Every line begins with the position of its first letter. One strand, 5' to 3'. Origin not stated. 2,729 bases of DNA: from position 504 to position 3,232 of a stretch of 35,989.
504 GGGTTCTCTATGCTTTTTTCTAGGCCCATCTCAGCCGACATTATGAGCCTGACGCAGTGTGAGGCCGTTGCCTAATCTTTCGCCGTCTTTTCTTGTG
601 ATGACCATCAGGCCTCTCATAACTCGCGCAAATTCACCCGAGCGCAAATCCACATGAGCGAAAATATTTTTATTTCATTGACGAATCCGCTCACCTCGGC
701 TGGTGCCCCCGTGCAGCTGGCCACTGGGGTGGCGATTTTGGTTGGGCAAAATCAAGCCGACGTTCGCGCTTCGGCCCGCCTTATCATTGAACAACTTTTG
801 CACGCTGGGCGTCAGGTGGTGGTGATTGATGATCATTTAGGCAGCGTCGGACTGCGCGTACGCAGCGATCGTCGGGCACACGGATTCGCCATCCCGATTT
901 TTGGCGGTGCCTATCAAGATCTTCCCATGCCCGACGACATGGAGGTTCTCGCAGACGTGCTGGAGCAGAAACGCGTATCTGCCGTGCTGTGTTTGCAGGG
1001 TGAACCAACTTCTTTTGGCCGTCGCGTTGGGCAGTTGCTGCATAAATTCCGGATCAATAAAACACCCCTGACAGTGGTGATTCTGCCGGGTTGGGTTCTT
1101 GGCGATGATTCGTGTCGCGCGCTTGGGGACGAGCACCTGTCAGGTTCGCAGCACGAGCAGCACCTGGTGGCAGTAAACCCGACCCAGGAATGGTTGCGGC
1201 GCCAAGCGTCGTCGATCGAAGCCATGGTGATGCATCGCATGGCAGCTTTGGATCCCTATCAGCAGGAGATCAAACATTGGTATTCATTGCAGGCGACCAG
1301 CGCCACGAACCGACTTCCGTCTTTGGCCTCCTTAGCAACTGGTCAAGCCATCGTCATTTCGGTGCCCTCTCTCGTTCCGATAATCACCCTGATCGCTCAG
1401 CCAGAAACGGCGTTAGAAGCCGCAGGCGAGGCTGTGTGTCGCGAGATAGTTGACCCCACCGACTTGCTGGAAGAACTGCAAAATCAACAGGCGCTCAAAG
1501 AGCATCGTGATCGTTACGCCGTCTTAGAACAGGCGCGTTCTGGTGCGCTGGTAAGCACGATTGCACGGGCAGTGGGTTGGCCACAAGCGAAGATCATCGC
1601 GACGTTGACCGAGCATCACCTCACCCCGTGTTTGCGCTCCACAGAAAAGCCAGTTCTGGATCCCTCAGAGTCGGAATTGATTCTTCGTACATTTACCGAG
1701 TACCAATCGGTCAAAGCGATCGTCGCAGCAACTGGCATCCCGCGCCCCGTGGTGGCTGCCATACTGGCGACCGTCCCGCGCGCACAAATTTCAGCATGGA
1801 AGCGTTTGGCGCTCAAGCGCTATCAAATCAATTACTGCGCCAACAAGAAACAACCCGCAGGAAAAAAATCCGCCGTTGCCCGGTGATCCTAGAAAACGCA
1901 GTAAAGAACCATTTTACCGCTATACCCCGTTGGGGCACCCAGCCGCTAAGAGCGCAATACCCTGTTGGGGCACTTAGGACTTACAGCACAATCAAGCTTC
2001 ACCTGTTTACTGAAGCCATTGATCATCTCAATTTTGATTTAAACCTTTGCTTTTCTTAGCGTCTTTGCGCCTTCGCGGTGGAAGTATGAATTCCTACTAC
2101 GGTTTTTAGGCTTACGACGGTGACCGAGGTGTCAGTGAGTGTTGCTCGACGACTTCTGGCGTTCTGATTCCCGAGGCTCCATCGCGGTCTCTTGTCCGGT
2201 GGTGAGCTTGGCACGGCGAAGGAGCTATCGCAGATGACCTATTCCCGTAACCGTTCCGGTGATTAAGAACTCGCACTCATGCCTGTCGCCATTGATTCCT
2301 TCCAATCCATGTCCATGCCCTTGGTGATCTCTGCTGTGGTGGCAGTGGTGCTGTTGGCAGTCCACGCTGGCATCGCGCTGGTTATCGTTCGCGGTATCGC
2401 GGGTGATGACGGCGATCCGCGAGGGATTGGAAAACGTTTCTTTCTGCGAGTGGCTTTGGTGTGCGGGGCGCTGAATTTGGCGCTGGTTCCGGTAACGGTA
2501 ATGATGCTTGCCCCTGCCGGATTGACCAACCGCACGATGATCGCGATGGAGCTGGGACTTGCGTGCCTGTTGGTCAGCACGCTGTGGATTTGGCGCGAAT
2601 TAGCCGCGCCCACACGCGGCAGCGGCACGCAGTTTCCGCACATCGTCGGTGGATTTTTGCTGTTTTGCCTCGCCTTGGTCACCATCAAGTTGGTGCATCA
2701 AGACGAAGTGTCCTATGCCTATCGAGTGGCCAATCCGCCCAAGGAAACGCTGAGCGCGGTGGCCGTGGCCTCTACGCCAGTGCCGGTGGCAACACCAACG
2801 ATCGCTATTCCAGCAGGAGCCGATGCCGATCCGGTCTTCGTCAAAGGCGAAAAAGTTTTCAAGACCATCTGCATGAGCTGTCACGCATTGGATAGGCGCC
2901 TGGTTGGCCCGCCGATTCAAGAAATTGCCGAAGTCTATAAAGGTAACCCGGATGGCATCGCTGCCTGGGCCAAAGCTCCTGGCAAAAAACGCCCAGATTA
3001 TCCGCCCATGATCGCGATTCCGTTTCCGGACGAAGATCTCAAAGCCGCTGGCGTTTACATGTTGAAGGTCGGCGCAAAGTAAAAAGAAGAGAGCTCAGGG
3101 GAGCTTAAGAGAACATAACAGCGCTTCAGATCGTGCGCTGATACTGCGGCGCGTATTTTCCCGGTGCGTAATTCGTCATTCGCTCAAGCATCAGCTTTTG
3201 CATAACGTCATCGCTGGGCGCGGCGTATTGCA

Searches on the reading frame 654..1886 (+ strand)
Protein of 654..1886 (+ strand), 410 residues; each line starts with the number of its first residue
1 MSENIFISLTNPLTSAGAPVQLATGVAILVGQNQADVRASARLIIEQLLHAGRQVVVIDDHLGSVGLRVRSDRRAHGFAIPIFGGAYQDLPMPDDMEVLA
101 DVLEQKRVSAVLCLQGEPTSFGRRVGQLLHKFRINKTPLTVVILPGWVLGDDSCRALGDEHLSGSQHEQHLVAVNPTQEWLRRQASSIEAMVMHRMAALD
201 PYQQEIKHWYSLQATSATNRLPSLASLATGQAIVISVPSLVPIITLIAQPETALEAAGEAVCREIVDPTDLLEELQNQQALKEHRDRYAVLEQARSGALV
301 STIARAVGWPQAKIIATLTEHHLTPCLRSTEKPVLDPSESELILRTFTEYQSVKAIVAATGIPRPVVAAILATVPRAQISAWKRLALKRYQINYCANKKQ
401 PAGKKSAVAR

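Call 12: search_protein_families(library=pfam, proteins=[window:654-1886:+])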
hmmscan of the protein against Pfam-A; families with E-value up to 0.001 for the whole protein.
window:654-1886:+ (410 aa): 0 families

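Call 71: find_encoding_contigs(protein=window:654-1886:+, flank=10000, max_places=10)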
Protein window:654-1886:+ (410 aa): 17 contigs read that carry it; 10 places shown.
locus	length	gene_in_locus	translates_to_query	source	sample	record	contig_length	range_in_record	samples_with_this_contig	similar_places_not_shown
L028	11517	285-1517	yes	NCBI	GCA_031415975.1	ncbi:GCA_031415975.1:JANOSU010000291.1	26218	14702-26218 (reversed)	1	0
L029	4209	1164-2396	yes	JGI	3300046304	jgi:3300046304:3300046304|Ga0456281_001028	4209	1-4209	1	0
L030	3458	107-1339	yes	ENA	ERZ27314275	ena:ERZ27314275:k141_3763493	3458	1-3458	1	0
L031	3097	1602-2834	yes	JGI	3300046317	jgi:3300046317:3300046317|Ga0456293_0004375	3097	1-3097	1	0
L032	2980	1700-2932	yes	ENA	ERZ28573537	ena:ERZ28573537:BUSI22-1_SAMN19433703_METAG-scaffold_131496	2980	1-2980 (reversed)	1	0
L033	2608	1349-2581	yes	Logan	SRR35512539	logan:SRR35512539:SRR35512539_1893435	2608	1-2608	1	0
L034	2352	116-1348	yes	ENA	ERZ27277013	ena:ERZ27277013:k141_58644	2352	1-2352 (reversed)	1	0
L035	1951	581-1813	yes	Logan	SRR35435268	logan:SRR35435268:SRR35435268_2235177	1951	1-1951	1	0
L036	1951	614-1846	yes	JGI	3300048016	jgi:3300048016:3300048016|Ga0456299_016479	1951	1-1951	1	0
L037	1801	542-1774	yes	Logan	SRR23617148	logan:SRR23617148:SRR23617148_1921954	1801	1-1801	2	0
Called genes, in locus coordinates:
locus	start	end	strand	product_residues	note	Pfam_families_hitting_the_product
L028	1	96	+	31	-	?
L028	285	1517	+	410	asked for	-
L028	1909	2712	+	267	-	-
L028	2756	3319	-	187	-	PF14489:QueF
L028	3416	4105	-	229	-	-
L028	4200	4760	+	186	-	PF01965:DJ-1_PfpI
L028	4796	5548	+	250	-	-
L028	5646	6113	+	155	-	PF01467:CTP_transf_like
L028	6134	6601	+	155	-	-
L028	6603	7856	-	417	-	PF01590:GAF, PF00512:HisKA (weak), PF02518:HATPase_c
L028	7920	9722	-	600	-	PF00664:ABC_membrane, PF00005:ABC_tran, PF02463:SMC_N (faint)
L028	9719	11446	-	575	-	PF00664:ABC_membrane, PF00005:ABC_tran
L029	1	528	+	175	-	?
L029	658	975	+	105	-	-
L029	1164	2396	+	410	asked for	-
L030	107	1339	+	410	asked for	-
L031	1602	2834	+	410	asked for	-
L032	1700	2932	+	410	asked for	-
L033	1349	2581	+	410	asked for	-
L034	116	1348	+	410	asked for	-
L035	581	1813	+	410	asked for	-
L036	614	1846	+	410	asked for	-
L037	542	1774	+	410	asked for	-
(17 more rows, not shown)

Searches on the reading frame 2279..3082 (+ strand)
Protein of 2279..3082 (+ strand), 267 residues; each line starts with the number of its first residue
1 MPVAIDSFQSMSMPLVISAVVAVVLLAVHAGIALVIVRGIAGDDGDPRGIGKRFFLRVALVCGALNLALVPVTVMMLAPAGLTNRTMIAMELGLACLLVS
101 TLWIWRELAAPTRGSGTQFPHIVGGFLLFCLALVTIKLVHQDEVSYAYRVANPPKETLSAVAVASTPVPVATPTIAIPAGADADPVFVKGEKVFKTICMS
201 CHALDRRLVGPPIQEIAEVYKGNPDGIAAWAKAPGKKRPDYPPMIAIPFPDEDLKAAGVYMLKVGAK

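Call 12: search_protein_families(library=pfam, proteins=[window:2279-3082:+])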
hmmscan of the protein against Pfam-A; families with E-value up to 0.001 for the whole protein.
window:2279-3082:+ (267 aa): 1 family
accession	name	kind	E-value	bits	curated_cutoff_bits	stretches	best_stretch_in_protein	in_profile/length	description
PF00034.26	Cytochrom_C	-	0.00015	23.4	21.3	1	188-256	2-81/90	Cytochrome c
